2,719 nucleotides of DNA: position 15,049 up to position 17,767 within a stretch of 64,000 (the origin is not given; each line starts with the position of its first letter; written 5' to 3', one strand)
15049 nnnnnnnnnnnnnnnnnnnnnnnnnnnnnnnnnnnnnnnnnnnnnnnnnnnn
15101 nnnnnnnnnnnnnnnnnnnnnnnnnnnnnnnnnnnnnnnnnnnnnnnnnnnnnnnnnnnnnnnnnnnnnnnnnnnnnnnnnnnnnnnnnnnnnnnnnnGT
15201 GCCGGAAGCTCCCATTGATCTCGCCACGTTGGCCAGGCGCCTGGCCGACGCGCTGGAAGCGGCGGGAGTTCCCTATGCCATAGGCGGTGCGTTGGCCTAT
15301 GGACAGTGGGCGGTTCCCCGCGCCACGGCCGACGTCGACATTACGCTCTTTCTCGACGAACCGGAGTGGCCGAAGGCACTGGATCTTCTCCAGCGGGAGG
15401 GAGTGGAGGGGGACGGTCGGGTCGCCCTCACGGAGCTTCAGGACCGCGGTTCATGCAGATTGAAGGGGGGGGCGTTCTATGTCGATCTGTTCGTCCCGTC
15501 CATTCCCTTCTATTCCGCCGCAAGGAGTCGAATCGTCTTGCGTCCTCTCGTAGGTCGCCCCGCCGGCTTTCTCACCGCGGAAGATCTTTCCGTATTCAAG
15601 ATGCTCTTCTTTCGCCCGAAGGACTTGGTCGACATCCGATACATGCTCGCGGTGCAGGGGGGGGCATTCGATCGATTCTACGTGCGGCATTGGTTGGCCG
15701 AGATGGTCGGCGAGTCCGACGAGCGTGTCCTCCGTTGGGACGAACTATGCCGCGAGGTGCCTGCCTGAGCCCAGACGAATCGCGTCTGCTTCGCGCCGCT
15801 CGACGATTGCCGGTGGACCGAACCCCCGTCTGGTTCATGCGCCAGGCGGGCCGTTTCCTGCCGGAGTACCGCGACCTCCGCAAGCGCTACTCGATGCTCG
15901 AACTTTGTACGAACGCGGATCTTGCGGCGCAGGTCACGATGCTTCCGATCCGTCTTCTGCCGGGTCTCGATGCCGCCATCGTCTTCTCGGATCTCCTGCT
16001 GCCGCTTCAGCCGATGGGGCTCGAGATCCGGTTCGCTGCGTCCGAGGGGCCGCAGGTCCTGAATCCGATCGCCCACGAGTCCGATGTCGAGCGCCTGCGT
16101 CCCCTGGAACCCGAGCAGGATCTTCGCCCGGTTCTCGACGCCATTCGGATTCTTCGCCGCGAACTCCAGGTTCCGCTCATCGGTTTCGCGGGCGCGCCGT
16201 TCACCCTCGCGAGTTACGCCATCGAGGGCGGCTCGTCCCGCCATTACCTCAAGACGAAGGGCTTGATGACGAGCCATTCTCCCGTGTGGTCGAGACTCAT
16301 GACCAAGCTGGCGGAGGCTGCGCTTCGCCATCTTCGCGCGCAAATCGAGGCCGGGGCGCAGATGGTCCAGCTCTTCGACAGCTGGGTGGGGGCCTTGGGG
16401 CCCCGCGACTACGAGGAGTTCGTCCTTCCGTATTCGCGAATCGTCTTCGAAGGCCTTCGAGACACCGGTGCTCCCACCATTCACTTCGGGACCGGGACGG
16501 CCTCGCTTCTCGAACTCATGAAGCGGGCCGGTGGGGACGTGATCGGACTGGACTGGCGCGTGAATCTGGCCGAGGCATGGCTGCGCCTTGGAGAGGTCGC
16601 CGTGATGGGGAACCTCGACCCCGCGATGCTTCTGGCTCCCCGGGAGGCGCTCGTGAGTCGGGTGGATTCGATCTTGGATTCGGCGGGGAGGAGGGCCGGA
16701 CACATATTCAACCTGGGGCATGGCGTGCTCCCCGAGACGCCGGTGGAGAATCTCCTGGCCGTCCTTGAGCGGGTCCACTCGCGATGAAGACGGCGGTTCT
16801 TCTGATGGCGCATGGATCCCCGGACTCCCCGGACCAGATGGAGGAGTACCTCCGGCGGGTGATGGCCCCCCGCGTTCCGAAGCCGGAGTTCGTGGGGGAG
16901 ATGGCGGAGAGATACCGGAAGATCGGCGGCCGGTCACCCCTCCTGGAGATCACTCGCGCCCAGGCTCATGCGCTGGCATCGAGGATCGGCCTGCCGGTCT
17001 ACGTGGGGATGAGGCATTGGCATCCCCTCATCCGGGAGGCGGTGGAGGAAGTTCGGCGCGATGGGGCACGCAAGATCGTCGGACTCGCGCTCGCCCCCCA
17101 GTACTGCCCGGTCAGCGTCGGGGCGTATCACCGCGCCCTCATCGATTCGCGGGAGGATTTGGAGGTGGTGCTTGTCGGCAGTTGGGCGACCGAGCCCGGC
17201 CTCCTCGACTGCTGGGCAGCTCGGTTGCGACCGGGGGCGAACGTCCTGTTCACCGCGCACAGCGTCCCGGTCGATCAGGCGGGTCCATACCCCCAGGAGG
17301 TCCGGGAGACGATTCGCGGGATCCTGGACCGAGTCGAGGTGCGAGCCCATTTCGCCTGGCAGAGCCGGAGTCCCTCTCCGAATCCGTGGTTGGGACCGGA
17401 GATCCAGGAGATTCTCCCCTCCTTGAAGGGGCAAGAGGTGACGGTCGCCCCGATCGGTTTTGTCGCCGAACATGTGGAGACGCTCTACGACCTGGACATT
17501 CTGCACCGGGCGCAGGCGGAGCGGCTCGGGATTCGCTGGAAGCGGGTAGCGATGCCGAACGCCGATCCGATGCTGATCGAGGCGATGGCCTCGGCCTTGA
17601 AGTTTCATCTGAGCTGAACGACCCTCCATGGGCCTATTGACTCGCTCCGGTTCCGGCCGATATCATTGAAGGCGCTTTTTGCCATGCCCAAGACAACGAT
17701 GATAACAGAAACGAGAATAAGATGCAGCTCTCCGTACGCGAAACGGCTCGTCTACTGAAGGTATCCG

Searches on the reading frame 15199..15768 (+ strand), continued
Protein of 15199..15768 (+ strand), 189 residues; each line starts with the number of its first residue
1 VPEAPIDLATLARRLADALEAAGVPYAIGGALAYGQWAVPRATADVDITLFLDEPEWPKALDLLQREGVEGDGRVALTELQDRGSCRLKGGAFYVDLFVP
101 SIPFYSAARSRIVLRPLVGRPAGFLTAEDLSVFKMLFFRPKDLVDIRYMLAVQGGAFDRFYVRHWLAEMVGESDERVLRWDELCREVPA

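Call 45: find_encoding_contigs(protein=P0001, flank=10000, max_places=4)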
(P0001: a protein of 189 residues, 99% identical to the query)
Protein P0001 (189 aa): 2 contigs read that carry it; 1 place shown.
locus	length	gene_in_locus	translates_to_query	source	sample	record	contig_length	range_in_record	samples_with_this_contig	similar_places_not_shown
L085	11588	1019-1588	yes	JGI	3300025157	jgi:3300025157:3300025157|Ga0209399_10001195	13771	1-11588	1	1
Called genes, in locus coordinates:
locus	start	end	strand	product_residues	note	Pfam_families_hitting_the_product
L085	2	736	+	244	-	?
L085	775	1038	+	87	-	-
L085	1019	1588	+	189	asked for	-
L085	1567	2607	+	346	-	PF01208:URO-D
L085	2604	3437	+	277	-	PF00762:Ferrochelatase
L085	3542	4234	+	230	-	PF12728:HTH_17, PF13518:HTH_28 (faint), PF00359:PTS_EIIA_2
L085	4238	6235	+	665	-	PF00361:Proton_antipo_M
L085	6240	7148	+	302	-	PF00146:NADHdh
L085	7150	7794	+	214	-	-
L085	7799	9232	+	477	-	PF00361:Proton_antipo_M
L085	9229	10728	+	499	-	PF00329:Complex1_30kDa (weak), PF00346:Complex1_49kDa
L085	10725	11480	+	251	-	PF12837:Fer4_6 (weak), PF12838:Fer4_7 (weak), PF13187:Fer4_9 (weak), PF13484:Fer4_16 (faint), PF00037:Fer4 (weak), PF01058:Oxidored_q6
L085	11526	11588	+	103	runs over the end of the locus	-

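Call 46: find_encoding_contigs(protein=window:15199-15768:+, flank=10000, max_places=4)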
Protein window:15199-15768:+ (189 aa): 2 contigs read that carry it; 2 places shown.
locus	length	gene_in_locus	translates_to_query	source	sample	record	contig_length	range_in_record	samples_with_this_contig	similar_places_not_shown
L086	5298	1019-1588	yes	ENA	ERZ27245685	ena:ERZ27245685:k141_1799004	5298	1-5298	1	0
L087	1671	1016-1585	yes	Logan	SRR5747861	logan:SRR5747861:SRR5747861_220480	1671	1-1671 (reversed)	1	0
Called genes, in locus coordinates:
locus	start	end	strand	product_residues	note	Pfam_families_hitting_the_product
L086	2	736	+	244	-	?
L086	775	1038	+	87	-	-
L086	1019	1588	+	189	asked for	-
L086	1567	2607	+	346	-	PF01208:URO-D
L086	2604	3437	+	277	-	PF00762:Ferrochelatase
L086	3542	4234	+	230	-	PF12728:HTH_17, PF13518:HTH_28 (faint), PF00359:PTS_EIIA_2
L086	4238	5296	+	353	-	?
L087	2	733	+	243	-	?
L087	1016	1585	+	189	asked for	-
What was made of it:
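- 15747..16787 (+): hemE (uroporphyrinogen decarboxylase). It is a neighbour, not part of the module. Its first 22 nt (15747-15768) lie inside the NTase gene. The gene call in L085/L086 is identical (calls 45, 46).
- Checked: Public gene calls on same-species contigs give the same 87/189/346/277-aa layout (calls 45, 46).
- The arrangement is kept in same-species contigs from different samples (calls 45, 46).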

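Call 65: search_protein_families(library=pfam, proteins=[P0050, P0078, P0015, P0016, P0068], max_evalue=0.1)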
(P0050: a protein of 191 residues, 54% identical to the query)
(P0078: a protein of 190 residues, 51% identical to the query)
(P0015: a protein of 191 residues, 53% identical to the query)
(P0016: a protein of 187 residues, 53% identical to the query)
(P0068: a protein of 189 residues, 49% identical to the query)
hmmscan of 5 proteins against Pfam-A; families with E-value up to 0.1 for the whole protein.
P0050 (191 aa): 2 families
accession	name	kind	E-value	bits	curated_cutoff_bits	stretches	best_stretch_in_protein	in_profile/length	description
PF08843.17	AbiEii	-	9e-06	26.2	22.5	1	21-176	10-191/238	Nucleotidyl transferase AbiEii toxin, Type IV TA system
PF19502.5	DUF6036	-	0.02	15.1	23.6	1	40-159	37-127/164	Nucleotidyltransferase of unknown function (DUF6036)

P0078 (190 aa): 2 families
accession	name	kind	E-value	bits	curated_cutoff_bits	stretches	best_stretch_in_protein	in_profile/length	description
PF08843.17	AbiEii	-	1.8e-05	25.2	22.5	1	17-149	8-170/238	Nucleotidyl transferase AbiEii toxin, Type IV TA system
PF19502.5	DUF6036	-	0.056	13.7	23.6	1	35-147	34-118/164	Nucleotidyltransferase of unknown function (DUF6036)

P0015 (191 aa): 4 families
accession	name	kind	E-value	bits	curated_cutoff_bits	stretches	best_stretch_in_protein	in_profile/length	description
PF19502.5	DUF6036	-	3.7e-06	27.3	23.6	1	29-147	28-119/164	Nucleotidyltransferase of unknown function (DUF6036)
PF10706.15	Aminoglyc_resit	-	0.00011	22.8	21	1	11-80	4-75/149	Aminoglycoside-2''-adenylyltransferase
PF14907.12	NTP_transf_5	-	0.00036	20.6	31.2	1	9-159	60-224/249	Uncharacterised nucleotidyltransferase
PF09413.15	DUF2007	-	0.06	14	25.7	0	3-35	7-42/66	Putative prokaryotic signal transducing protein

P0016 (187 aa): 4 families
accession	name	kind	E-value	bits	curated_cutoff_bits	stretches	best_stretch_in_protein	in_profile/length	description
PF14907.12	NTP_transf_5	-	1.7e-05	25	31.2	1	10-161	60-225/249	Uncharacterised nucleotidyltransferase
PF19502.5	DUF6036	-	0.0001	22.6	23.6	1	38-145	37-116/164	Nucleotidyltransferase of unknown function (DUF6036)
PF10706.15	Aminoglyc_resit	-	0.022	15.3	21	1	12-80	4-75/149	Aminoglycoside-2''-adenylyltransferase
PF08843.17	AbiEii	-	0.022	15.1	22.5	1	25-149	16-170/238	Nucleotidyl transferase AbiEii toxin, Type IV TA system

P0068 (189 aa): 5 families
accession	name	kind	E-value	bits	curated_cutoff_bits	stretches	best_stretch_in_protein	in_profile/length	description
PF09970.15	DUF2204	-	1.6e-07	31.6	20.3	1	13-173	6-171/181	Nucleotidyl transferase of unknown function (DUF2204)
PF14907.12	NTP_transf_5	-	3.8e-06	27.1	31.2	1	12-163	60-225/249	Uncharacterised nucleotidyltransferase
PF08843.17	AbiEii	-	0.0014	19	22.5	1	27-159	16-177/238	Nucleotidyl transferase AbiEii toxin, Type IV TA system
PF19502.5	DUF6036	-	0.045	14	23.6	0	40-147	37-116/164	Nucleotidyltransferase of unknown function (DUF6036)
PF03990.20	DUF348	-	0.056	13.6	24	0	12-26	16-30/41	G5-linked-Ubiquitin-like domain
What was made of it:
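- Closest known: AbiEi-AbiEii / MenA3-MenT3 / MenA4-MenT4. Same: Some family members pass the PF08843 gathering score (26.2 and 25.2 bits against a cut-off of 22.5, call 65).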

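Call 70: search_protein_families(library=pfam, proteins=[L033:3959-7207:+, L084:6650-7123:+], max_evalue=0.01)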
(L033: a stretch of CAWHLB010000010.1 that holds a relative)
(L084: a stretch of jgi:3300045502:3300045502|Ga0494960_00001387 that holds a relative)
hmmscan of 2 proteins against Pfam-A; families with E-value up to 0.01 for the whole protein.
L033:3959-7207:+ (1082 aa): 3 families
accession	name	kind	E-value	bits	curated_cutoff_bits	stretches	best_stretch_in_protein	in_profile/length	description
PF03561.21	Allantoicase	-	6.4e-102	338.3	27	2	721-872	1-154/155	Allantoicase repeat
PF01979.26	Amidohydro_1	-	1.4e-14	54.5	25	1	299-564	1-252/345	Amidohydrolase family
PF07969.17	Amidohydro_3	-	0.00064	19.8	29.7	1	291-330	1-44/472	Amidohydrolase family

L084:6650-7123:+ (157 aa): 0 families

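Call 72: search_protein_representatives(alignment_id=A1)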
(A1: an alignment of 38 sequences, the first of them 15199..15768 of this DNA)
Query: 38 sequences, 191 profile positions. Proteins with E-value up to 0.001 (for the whole library): 12109; up to 1e-10: 3137; up to 1e-30: 197. The best 150 are listed.
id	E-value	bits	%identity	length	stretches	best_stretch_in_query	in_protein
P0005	2.4e-79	281.4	-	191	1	3-189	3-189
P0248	7.5e-70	250.5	-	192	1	1-188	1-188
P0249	9.2e-67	240.4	-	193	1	7-185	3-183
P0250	6.9e-66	237.6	-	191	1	1-186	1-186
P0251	2.3e-65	235.9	-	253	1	12-186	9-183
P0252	6.5e-62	224.6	-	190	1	7-188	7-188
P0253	5.3e-61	221.6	-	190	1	1-187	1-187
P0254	7.6e-60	217.9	-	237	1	6-186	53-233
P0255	1.0e-59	217.4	-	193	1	6-187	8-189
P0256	2.4e-58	213.0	-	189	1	6-187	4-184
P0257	3.0e-58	212.7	-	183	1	9-184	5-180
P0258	3.3e-58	212.5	-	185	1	12-183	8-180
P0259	7.8e-58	211.3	-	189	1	6-187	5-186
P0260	1.4e-57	210.5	-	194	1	4-188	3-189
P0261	2.0e-57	209.9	-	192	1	5-187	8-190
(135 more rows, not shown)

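Call 80: search_dna_similar(query=window:15199-15765:+, collection=plasmids, mode=protein, max_evalue=0.001, max_rows=15)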
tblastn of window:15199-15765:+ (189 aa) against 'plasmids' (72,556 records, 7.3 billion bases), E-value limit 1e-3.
No match.

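Call 81: search_dna_similar(query=window:15199-15765:+, collection=phages, mode=protein, max_evalue=0.001, max_rows=10)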
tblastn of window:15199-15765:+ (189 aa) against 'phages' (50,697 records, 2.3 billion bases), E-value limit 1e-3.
No match.
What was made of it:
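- No copy was found on sequenced plasmids or phages (calls 80, 81).
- Tried and rejected: Mobile elements. tblastn against plasmids and phages gave no match (calls 80, 81).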

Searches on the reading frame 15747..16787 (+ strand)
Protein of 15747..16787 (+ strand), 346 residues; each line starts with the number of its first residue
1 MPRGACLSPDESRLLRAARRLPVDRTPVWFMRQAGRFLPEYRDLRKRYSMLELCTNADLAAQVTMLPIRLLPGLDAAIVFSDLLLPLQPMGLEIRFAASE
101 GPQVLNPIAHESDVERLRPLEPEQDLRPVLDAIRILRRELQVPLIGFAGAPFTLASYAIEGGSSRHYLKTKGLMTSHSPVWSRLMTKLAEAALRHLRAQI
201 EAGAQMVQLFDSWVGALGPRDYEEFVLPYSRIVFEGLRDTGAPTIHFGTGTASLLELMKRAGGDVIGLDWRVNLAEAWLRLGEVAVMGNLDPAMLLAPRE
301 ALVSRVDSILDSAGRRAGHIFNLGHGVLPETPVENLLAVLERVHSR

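Call 58: list_cluster_members(proteins=[window:15747-16787:+, window:16784-17617:+, window:18418-20415:+, window:15199-15768:+, window:14955-15218:+])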
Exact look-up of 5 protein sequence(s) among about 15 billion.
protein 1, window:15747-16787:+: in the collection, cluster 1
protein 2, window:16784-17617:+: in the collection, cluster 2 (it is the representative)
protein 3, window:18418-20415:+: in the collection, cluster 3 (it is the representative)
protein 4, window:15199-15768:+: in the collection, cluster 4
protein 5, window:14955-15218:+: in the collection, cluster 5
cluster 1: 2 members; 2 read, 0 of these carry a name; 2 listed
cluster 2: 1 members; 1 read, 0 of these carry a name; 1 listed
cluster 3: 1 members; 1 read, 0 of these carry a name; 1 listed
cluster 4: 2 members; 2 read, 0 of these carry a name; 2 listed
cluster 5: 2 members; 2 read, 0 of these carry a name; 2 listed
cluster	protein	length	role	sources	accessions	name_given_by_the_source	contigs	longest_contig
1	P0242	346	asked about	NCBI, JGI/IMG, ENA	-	-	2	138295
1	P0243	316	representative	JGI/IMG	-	-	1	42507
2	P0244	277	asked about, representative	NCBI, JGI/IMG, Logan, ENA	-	-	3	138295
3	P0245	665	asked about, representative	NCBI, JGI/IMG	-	-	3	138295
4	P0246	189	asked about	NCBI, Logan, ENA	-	-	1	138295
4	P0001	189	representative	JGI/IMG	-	-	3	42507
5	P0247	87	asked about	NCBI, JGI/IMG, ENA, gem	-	-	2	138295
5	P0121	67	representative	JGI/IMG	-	-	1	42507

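Call 59: search_protein_families(library=pfam, proteins=[window:15747-16787:+], max_evalue=0.001)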
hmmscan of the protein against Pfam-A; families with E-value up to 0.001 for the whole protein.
window:15747-16787:+ (346 aa): 1 family
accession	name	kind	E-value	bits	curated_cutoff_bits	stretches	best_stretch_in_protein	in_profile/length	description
PF01208.23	URO-D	-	9.6e-125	416.6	23.9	1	11-345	3-345/346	Uroporphyrinogen decarboxylase (URO-D)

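Call 60: search_protein_families(library=ncbifam, proteins=[window:15747-16787:+], max_evalue=0.001)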
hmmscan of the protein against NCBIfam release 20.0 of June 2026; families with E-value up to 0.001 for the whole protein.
window:15747-16787:+ (346 aa): 5 families
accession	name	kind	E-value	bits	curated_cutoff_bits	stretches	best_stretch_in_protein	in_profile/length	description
TIGR01464.1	hemE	equivalog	2.3e-119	398.4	302.95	1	14-345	2-338/338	uroporphyrinogen decarboxylase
TIGR01463.1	mtaA_cmuA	subfamily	1.1e-24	87.3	235.4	1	12-342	7-334/340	MtaA/CmuA family methyltransferase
NF004889.0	PRK06252.1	subfamily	4e-22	78.7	244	1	12-343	8-333/340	methylcobalamin:coenzyme M methyltransferase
NF041608.1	methylcob_mtaseMtbA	equivalog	1.4e-21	77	600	1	91-343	83-334/339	methylcobamide:CoM methyltransferase MtbA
NF040654.1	MtaA_Meth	equivalog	2.1e-12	46.6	400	1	88-341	77-330/337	methylcobamide:CoM methyltransferase MtaA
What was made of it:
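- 15747..16787 (+): Pfam URO-D E 1e-124 and TIGR01464 398 bits (calls 59, 60).
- Checked: The Pfam URO-D match begins at residue 11 (profile position 3) and TIGR01464 hemE scores 398 bits (calls 59, 60).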

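Call 61: find_related_loci(query=window:15747-16784:+, collection=metagenome_contigs, flank=4000)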
Query window:15747-16784:+ (346 aa) in metagenome_contigs; peptide patterns used: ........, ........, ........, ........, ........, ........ (x = any residue, [..] = any of these).
600 stretches matched a pattern (row limit reached: there are more); 579 encode a relative of the query (tblastn E <= 1e-3); the best 80 are kept; 80 distinct loci.
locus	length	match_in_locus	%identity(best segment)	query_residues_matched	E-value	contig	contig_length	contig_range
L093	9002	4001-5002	61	11-344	5e-132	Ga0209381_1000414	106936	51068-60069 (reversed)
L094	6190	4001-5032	60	5-346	1e-130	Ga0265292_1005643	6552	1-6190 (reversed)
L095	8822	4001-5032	58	3-344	3e-129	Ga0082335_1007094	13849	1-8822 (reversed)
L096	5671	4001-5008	61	11-344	3e-128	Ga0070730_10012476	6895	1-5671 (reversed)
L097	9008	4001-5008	60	12-345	9e-128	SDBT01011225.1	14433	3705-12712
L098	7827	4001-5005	58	11-345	2e-127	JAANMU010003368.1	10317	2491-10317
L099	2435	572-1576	60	12-344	2e-134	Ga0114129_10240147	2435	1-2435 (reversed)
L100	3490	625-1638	61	11-346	1e-130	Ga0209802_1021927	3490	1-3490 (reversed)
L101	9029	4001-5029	58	4-344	4e-127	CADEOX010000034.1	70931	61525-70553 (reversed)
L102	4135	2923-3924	59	11-344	7e-129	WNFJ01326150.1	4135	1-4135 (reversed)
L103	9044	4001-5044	58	4-345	5e-127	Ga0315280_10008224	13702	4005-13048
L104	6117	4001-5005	59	11-344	2e-126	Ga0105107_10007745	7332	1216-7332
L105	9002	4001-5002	60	11-344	4e-126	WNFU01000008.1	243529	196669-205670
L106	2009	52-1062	60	11-346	5e-134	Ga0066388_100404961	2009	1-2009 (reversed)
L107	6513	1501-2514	58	11-346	4e-125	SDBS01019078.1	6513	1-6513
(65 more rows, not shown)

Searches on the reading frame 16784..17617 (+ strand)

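Call 59: search_protein_families(library=pfam, proteins=[window:16784-17617:+], max_evalue=0.001)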
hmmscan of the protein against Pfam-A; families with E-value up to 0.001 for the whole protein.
window:16784-17617:+ (277 aa): 1 family
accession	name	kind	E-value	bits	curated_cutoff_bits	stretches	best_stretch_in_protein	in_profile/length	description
PF00762.24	Ferrochelatase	-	6.9e-68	229.4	27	1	2-273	1-314/317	Ferrochelatase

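Call 60: search_protein_families(library=ncbifam, proteins=[window:16784-17617:+], max_evalue=0.001)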
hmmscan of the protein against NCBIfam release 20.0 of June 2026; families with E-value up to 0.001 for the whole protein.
window:16784-17617:+ (277 aa): 3 families
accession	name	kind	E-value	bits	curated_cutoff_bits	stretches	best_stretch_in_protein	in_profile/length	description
NF009095.0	PRK12435.1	subfamily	1.4e-53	182.1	455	1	2-273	4-304/311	ferrochelatase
TIGR00109.1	hemH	equivalog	1.1e-52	179.5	124.6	1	2-274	5-319/322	ferrochelatase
NF000689.1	PRK00035.2-1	equivalog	2.8e-45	154.6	408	1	4-269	4-304/311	ferrochelatase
